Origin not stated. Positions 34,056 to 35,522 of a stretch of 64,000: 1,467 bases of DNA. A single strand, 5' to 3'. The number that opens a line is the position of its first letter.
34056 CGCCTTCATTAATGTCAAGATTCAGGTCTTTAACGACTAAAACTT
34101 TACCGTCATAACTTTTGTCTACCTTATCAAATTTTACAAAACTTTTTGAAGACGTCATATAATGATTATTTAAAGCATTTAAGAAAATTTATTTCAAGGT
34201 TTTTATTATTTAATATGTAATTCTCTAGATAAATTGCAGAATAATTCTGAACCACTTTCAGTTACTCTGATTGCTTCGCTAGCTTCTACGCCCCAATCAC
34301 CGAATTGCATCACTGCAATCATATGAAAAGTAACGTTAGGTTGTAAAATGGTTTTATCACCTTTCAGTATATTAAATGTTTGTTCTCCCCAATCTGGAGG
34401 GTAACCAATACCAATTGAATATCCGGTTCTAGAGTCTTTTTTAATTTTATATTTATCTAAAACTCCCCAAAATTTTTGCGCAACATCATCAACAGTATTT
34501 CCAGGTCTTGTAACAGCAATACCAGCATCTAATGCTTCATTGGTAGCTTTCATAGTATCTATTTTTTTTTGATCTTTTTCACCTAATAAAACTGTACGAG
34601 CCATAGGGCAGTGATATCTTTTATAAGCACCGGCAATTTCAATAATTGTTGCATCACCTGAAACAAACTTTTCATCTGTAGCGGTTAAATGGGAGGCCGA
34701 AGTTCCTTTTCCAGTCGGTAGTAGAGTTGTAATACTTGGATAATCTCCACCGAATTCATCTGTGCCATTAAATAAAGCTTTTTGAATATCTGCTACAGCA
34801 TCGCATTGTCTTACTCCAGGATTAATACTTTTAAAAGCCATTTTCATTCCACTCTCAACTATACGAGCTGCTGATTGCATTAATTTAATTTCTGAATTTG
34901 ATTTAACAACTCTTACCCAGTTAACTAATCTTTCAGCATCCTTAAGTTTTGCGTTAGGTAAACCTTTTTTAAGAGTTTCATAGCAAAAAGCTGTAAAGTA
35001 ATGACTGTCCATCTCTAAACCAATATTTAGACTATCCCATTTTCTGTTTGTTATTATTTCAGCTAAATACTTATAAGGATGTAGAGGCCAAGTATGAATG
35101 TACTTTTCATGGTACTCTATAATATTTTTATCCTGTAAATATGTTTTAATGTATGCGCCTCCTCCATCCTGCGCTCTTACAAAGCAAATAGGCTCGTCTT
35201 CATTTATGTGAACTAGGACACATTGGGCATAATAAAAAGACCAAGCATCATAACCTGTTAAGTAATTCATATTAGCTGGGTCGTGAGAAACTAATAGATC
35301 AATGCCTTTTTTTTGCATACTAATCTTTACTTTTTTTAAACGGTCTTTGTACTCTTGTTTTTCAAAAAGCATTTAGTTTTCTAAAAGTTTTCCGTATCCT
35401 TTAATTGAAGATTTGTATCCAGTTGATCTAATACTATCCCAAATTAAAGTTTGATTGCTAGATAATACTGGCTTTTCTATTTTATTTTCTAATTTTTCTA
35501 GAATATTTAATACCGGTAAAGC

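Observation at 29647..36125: Pot-type ABC importer in one operon with EutA-like and EutD/DoeA-like enzymes: candidate uptake-and-ring-opening module for an ectoine-like or other cyclic/amidino N-compound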

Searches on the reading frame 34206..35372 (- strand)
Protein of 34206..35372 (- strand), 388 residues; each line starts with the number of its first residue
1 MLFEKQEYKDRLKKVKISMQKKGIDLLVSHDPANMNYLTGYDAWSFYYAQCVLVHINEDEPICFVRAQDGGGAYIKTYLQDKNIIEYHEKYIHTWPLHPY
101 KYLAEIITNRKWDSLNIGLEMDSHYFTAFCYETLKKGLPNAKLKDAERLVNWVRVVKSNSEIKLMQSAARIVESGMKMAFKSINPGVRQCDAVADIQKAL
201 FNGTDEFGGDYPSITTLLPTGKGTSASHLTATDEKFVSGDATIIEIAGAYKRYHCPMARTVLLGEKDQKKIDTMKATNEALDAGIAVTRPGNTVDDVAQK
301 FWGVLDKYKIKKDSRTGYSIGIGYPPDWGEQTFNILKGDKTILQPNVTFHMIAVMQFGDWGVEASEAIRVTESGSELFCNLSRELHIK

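Call 4: search_protein_families(library=ncbifam, proteins=[window:34206-35372:-], max_evalue=0.001)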
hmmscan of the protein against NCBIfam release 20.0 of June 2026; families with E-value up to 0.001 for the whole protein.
window:34206-35372:- (388 aa): 11 families
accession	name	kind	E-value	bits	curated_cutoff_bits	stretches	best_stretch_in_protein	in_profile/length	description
TIGR02993.1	ectoine_eutD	equivalog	6.9e-144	479.8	613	1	2-388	5-390/391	ectoine hydrolase DoeA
NF038259.1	ectoine_DoeA_2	exception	1.3e-59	201.9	575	1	1-388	7-386/386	ectoine hydrolase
NF040821.1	dipep_PepQ_Arch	equivalog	1.7e-19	70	630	1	97-385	67-345/346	Xaa-Pro dipeptidase PepQ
NF011174.0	PRK14576.1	subfamily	9.6e-13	47.8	487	1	133-385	154-401/405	putative endopeptidase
NF008131.0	PRK10879.1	equivalog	6.1e-12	45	465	1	141-300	158-314/438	Xaa-Pro aminopeptidase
NF007310.0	PRK09795.1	equivalog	4.5e-10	38.9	393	1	140-384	113-354/361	aminopeptidase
TIGR00500.1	met_pdase_I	equivalog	1.4e-09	37.8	171.35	1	156-306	3-154/247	type I methionyl aminopeptidase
NF011173.0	PRK14575.1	equivalog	6.6e-09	35.2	850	1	134-316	156-333/406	putative peptidase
NF011720.0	PRK15173.1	subfamily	9e-09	34.8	420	1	135-316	94-270/343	peptidase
NF043017.1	DimsulpropLyDddP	equivalog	1.3e-07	30.8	600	1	142-377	191-432/443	dimethylsulfonioproprionate lyase DddP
TIGR00501.1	met_pdase_II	equivalog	0.00077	19.1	222.65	0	168-320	11-157/295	type II methionyl aminopeptidase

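Call 5: search_protein_families(library=pfam, proteins=[window:34206-35372:-], max_evalue=0.001)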
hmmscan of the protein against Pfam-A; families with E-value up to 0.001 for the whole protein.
window:34206-35372:- (388 aa): 2 families
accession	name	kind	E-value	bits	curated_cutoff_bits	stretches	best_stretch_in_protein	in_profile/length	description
PF00557.29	Peptidase_M24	-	1.4e-30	107.1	23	1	164-372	2-208/208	Metallopeptidase family M24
PF01321.24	Creatinase_N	-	2e-19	70.8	22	1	11-156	1-128/128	Creatinase/Prolidase N-terminal domain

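Call 9: find_homologous_proteins(query=window:34206-35372:-)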
Query window:34206-35372:- (388 aa): 6696 proteins with E <= 0.001 among 8000 candidates; the best 120 are listed.
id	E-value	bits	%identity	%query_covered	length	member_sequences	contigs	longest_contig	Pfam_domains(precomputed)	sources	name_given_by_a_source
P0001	4.3e-266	900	100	100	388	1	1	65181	PF01321.25,PF00557.30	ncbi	-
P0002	4.3e-261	883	98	100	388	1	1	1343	PF01321.25,PF00557.30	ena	-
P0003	1.8e-259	878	97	100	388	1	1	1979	PF01321.25,PF00557.30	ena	-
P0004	3.3e-259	877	97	100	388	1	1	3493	PF01321.25,PF00557.30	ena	-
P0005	1.7e-258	875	97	100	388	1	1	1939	PF01321.25,PF00557.30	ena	-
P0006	1.9e-258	875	97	100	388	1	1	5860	PF01321.25,PF00557.30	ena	-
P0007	4.4e-258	874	96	100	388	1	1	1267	PF01321.25,PF00557.30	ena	-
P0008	5.9e-258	873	97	100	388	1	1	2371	PF01321.25,PF00557.30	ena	-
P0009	6.0e-258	873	96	100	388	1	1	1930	PF01321.25,PF00557.30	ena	-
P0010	6.1e-258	873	97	100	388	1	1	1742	PF01321.25,PF00557.30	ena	-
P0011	8.3e-258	873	97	100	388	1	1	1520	PF01321.25,PF00557.30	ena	-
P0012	8.5e-258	873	97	100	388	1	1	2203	PF01321.25,PF00557.30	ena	-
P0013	9.1e-258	873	97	100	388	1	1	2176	PF01321.25,PF00557.30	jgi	-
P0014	1.2e-257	872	96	100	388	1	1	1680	PF01321.25,PF00557.30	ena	-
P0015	2.2e-257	871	96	100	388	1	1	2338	PF01321.25,PF00557.30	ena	-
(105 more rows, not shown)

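Call 23: search_solved_structures(query=window:34206-35372:-, show_alignments=2)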
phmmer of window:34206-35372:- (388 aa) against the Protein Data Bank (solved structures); distinct sequences matched with E-value up to 0.001: 37.
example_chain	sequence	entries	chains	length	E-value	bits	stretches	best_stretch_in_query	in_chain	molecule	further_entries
6twk_A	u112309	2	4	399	1.6e-101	343.3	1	3-388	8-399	Ectoine hydrolase DoeA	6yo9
6twj_A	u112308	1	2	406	1.7e-101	343.2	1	3-388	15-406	Ectoine hydrolase DoeA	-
1wy2_A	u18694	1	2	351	2.2e-18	69.6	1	117-385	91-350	Xaa-Pro dipeptidase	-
1pv9_A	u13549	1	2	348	6.3e-17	64.8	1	132-385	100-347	Xaa-Pro dipeptidase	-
9kw9_A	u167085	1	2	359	1.6e-13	53.6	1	8-324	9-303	Proline dipeptidase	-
9kwa_A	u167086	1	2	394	2.2e-13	53.2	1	8-324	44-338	Proline dipeptidase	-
3q6d_A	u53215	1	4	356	7.1e-12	48.2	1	116-386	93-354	Proline dipeptidase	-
1chm_A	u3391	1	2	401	7.4e-12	48.1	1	3-356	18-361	CREATINE AMIDINOHYDROLASE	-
4fkc_A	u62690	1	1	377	4.4e-11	45.6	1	6-385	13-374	Xaa-Pro aminopeptidase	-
4rgz_A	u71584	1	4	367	4.5e-11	45.6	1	6-385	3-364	Xaa-Pro aminopeptidase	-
5cdl_A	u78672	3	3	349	1.7e-10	43.7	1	99-383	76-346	Proline dipeptidase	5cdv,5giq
5giu_A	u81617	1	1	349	1.7e-10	43.7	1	99-383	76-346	Proline dipeptidase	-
5cik_A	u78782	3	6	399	3.1e-10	42.8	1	6-379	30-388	Proline dipeptidase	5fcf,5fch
4r60_A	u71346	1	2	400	3.1e-10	42.8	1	6-379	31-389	Proline dipeptidase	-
5cde_A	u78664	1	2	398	4.1e-10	42.4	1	6-379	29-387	Proline dipeptidase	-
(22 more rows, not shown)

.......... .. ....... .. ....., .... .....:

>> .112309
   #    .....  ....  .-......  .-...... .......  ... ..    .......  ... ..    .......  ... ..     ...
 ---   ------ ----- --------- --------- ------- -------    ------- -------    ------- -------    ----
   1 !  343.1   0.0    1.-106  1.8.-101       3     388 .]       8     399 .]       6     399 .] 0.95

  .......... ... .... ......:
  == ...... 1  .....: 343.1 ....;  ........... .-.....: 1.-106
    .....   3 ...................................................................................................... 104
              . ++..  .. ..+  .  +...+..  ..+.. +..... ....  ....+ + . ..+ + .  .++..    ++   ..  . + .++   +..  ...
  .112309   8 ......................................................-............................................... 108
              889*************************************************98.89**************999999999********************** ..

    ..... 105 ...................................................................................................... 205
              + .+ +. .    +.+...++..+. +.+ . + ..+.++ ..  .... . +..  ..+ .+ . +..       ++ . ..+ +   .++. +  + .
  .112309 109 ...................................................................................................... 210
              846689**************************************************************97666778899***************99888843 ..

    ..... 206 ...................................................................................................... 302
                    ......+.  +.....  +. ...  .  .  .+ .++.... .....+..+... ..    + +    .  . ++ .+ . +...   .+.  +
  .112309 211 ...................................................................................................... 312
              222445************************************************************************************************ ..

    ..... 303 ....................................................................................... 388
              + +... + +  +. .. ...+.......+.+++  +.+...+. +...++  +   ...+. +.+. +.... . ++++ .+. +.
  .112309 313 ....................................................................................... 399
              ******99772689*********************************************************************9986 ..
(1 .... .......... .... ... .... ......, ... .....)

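Call 32: search_protein_representatives(protein=window:34206-35372:-)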
Query: 388 residues. Proteins with E-value up to 0.001 (for the whole library): 7926; up to 1e-10: 2227; up to 1e-30: 392. The best 150 are listed.
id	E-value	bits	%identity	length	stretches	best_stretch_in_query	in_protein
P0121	2.0e-150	517.5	59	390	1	3-387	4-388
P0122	3.1e-105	368.7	45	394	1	3-386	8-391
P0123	7.0e-100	351.1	42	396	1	3-387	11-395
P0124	1.5e-99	350.0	42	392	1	2-385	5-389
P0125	7.4e-96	337.9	42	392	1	3-384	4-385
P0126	5.7e-95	334.9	42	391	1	3-388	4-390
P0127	1.1e-94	334.0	44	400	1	5-387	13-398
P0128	6.7e-92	324.8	42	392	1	3-385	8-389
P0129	4.1e-91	322.3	42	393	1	3-388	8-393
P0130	1.0e-89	317.6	40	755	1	3-386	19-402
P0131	3.0e-89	316.1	43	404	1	6-387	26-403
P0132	1.5e-88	313.8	41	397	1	3-388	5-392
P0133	3.8e-87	309.2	42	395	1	3-388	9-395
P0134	5.8e-87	308.6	40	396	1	2-387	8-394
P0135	2.1e-85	303.5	40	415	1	2-386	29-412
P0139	1.0e-83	297.9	39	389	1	2-386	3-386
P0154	4.5e-76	272.7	37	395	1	3-385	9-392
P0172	7.4e-67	242.4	33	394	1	1-388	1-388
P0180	2.7e-65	237.3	35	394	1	2-388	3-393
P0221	1.3e-51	192.2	32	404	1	2-385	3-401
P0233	2.4e-49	184.7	33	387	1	3-388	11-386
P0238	5.4e-49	183.6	30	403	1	3-388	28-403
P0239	1.2e-48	182.5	32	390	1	3-387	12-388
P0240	1.2e-48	182.4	34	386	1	3-385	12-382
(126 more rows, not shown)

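Call 34: find_related_loci(query=window:34206-35372:-, collection=genome_contigs, flank=10000)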
Query window:34206-35372:- (388 aa) in genome_contigs; peptide patterns used: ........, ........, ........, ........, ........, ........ (x = any residue, [..] = any of these).
600 stretches matched a pattern (row limit reached: there are more); 534 encode a relative of the query (tblastn E <= 1e-3); the best 80 are kept; 80 distinct loci.
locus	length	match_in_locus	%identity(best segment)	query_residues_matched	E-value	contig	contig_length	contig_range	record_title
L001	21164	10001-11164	95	1-388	0e+0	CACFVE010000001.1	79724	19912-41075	uncultured Pelagibacteraceae bacterium isolate AG-414-M09 genome assembly, contig: AG-414-M09_NODE_1, whole genome shotg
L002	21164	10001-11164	93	1-388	0e+0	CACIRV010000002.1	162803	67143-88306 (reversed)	uncultured Pelagibacteraceae bacterium isolate AG-439-F03 genome assembly, contig: AG-439-F03_NODE_2, whole genome shotg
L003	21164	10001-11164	95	1-388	0e+0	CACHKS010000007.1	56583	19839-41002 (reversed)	uncultured Pelagibacteraceae bacterium isolate AG-430-F07 genome assembly, contig: AG-430-F07_NODE_7, whole genome shotg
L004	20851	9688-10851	93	1-388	0e+0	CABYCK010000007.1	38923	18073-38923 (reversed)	MAG: uncultured Pelagibacteraceae bacterium isolate AG-325-P18 genome assembly, contig: AG-325-P18_NODE_7, whole genome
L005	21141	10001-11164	93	1-388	0e+0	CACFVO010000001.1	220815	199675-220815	uncultured Pelagibacteraceae bacterium isolate AG-414-N03 genome assembly, contig: AG-414-N03_NODE_1, whole genome shotg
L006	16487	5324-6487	92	1-388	0e+0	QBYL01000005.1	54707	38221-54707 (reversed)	Pelagibacteraceae bacterium AG-325-J13 Ga0172117_105, whole genome shotgun sequence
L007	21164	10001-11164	91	1-388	0e+0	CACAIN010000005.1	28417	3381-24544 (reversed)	uncultured Pelagibacteraceae bacterium isolate AG-343-K22 genome assembly, contig: AG-343-K22_NODE_5, whole genome shotg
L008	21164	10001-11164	91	1-388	0e+0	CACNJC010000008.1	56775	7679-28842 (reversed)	MAG: uncultured Pelagibacteraceae bacterium isolate AG-920-L18 genome assembly, contig: AG-920-L18_NODE_8, whole genome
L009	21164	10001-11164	91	1-388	0e+0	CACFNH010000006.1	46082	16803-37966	uncultured Pelagibacteraceae bacterium isolate AG-414-D07 genome assembly, contig: AG-414-D07_NODE_6, whole genome shotg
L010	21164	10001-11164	88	1-388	0e+0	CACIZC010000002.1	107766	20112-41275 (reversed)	uncultured Pelagibacteraceae bacterium isolate AG-439-O05 genome assembly, contig: AG-439-O05_NODE_2, whole genome shotg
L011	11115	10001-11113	92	1-371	0e+0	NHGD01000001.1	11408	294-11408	MAG: Candidatus Pelagibacter sp. TMED128 MHASMcontig_271492, whole genome shotgun sequence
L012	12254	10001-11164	87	1-388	0e+0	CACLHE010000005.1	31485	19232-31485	uncultured Pelagibacteraceae bacterium isolate AG-464-A03 genome assembly, contig: AG-464-A03_NODE_5, whole genome shotg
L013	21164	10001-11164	86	1-388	0e+0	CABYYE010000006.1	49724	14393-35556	MAG: uncultured Pelagibacteraceae bacterium isolate AG-333-P13 genome assembly, contig: AG-333-P13_NODE_6, whole genome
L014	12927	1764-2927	86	1-388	0e+0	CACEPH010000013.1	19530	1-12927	uncultured Pelagibacteraceae bacterium isolate AG-404-E02 genome assembly, contig: AG-404-E02_NODE_13, whole genome shot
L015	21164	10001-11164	85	1-388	0e+0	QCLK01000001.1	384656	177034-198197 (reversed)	Pelagibacteraceae bacterium AG-414-E02 Ga0172154_101, whole genome shotgun sequence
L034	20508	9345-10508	77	1-388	0e+0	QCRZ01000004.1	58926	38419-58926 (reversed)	Pelagibacteraceae bacterium AG-464-B04 Ga0172184_104, whole genome shotgun sequence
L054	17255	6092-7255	75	1-388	0e+0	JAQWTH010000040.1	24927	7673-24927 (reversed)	MAG: Candidatus Pelagibacterales bacterium isolate cluster2_bin.78 k141_3444476, whole genome shotgun sequence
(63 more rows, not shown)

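Call 42: search_protein_families(library=ncbifam, proteins=[P0121, P0122, P0123, P0124, P0125, P0126, P0127, P0128, P0129, P0131], max_evalue=1e-40)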
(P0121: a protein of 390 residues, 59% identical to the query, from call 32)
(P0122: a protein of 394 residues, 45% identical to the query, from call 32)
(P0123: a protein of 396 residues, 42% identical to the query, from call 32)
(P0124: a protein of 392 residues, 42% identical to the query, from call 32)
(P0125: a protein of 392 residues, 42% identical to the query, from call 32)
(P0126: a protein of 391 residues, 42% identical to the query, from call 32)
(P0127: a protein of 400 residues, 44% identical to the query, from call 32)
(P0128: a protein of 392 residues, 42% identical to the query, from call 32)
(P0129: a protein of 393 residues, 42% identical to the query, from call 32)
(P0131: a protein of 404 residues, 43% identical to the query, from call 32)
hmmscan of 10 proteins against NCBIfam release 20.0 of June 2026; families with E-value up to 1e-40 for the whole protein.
P0121 (390 aa): 2 families
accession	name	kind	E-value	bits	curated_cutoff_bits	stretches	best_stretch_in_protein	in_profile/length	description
TIGR02993.1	ectoine_eutD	equivalog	1.2e-130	436.2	613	1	3-390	5-391/391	ectoine hydrolase DoeA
NF038259.1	ectoine_DoeA_2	exception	1.5e-58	198.4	575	1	3-388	8-385/386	ectoine hydrolase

P0122 (394 aa): 2 families
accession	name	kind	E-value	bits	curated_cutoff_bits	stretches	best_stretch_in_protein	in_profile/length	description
TIGR02993.1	ectoine_eutD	equivalog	1.5e-141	472.1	613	1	7-394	5-391/391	ectoine hydrolase DoeA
NF038259.1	ectoine_DoeA_2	exception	5.1e-49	167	575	1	5-392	6-385/386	ectoine hydrolase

P0123 (396 aa): 2 families
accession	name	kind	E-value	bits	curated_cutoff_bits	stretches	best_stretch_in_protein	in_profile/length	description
TIGR02993.1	ectoine_eutD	equivalog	1.5e-191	636.7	613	1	7-396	2-390/391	ectoine hydrolase DoeA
NF038259.1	ectoine_DoeA_2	exception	1.5e-60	205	575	1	10-385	8-376/386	ectoine hydrolase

P0124 (392 aa): 2 families
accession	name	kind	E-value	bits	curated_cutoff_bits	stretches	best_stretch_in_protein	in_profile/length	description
TIGR02993.1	ectoine_eutD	equivalog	1.6e-140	468.7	613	1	6-391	6-389/391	ectoine hydrolase DoeA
NF038259.1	ectoine_DoeA_2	exception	6.6e-71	239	575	1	6-388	9-382/386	ectoine hydrolase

P0125 (392 aa): 2 families
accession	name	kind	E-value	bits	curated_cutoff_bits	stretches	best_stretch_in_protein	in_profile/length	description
TIGR02993.1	ectoine_eutD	equivalog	3.6e-131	437.9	613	1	3-387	5-388/391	ectoine hydrolase DoeA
NF038259.1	ectoine_DoeA_2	exception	1.8e-65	221.2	575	1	4-385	9-382/386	ectoine hydrolase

P0126 (391 aa): 2 families
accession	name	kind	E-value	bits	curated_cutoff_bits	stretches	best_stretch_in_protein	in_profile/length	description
TIGR02993.1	ectoine_eutD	equivalog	8.3e-132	440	613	1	3-390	5-390/391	ectoine hydrolase DoeA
NF038259.1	ectoine_DoeA_2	exception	1.7e-59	201.5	575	1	3-385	8-381/386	ectoine hydrolase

P0127 (400 aa): 2 families
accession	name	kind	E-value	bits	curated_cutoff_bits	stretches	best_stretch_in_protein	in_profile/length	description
TIGR02993.1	ectoine_eutD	equivalog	3.5e-120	401.7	613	1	12-399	7-390/391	ectoine hydrolase DoeA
NF038259.1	ectoine_DoeA_2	exception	6.1e-54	183.2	575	1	13-399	11-386/386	ectoine hydrolase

P0128 (392 aa): 2 families
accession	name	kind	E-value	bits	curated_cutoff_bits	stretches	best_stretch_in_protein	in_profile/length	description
TIGR02993.1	ectoine_eutD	equivalog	1.4e-166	554.5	613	1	7-391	5-389/391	ectoine hydrolase DoeA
NF038259.1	ectoine_DoeA_2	exception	3.2e-62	210.5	575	1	5-383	6-377/386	ectoine hydrolase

P0129 (393 aa): 2 families
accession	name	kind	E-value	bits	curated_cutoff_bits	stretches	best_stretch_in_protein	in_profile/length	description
TIGR02993.1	ectoine_eutD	equivalog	5e-123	411.1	613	1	6-393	4-390/391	ectoine hydrolase DoeA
NF038259.1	ectoine_DoeA_2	exception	2.5e-63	214.1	575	1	7-393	8-386/386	ectoine hydrolase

P0131 (404 aa): 2 families
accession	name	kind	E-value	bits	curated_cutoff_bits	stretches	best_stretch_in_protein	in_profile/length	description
TIGR02993.1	ectoine_eutD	equivalog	1.4e-107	360.3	613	1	24-401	7-387/391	ectoine hydrolase DoeA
NF038259.1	ectoine_DoeA_2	exception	3.9e-57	193.7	575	1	25-402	11-384/386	ectoine hydrolase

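Call 43: find_encoding_contigs(protein=P0121, flank=8000, max_places=4)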
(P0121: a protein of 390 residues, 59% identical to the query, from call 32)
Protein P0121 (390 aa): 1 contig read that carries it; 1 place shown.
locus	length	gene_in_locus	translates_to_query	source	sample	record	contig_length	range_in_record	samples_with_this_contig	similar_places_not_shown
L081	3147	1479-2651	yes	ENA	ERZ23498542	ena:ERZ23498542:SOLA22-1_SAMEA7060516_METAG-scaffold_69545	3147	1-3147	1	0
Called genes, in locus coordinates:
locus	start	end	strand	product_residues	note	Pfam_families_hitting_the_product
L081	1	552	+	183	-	?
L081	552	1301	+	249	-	PF17645:Amdase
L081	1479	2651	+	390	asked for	PF01321:Creatinase_N, PF00557:Peptidase_M24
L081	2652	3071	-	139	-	PF00565:SNase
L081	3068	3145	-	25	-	?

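Call 44: find_encoding_contigs(protein=P0122, flank=10000, max_places=3)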
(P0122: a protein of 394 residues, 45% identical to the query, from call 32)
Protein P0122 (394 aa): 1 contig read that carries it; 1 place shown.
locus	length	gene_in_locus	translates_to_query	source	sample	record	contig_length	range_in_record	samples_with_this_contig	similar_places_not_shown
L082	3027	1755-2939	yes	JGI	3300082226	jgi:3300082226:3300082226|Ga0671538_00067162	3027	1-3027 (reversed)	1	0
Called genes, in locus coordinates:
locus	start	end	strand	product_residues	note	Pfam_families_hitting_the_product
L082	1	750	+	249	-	?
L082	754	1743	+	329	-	PF02423:OCD_Mu_crystall, PF01488:Shikimate_DH (weak)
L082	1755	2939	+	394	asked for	PF01321:Creatinase_N, PF00557:Peptidase_M24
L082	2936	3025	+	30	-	?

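Call 45: find_encoding_contigs(protein=P0124, flank=10000, max_places=3)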
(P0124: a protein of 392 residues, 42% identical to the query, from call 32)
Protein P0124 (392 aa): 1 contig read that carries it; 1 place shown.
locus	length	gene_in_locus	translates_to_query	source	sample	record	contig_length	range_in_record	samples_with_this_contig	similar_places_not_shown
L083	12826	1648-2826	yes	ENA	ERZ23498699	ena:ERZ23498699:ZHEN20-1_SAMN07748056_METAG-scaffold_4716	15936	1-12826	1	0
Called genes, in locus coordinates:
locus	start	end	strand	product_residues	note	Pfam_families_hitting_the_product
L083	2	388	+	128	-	?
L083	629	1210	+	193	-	PF22703:Cdc6_lid, PF09079:WHD_Cdc6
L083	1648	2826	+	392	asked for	PF01321:Creatinase_N, PF00557:Peptidase_M24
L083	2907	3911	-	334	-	PF00389:2-Hacid_dh, PF02826:2-Hacid_dh_C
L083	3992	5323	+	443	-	PF01546:Peptidase_M20, PF07687:M20_dimer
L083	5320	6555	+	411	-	PF00291:PALP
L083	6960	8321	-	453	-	PF00202:Aminotran_3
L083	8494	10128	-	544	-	PF02028:BCCT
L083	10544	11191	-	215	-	PF26404:DUF8102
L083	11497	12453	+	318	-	PF01226:Form_Nir_trans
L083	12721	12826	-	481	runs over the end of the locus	PF01546:Peptidase_M20, PF07687:M20_dimer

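Call 46: find_encoding_contigs(protein=P0125, flank=10000, max_places=3)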
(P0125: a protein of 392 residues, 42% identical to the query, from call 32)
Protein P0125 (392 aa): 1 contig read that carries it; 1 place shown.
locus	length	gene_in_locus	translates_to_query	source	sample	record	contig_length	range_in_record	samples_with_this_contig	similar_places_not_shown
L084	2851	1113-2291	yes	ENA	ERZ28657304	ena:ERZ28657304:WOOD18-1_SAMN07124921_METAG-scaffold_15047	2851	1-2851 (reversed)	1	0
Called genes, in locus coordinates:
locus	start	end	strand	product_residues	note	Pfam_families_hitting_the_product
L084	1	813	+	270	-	?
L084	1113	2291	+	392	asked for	PF01321:Creatinase_N, PF00557:Peptidase_M24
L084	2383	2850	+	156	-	?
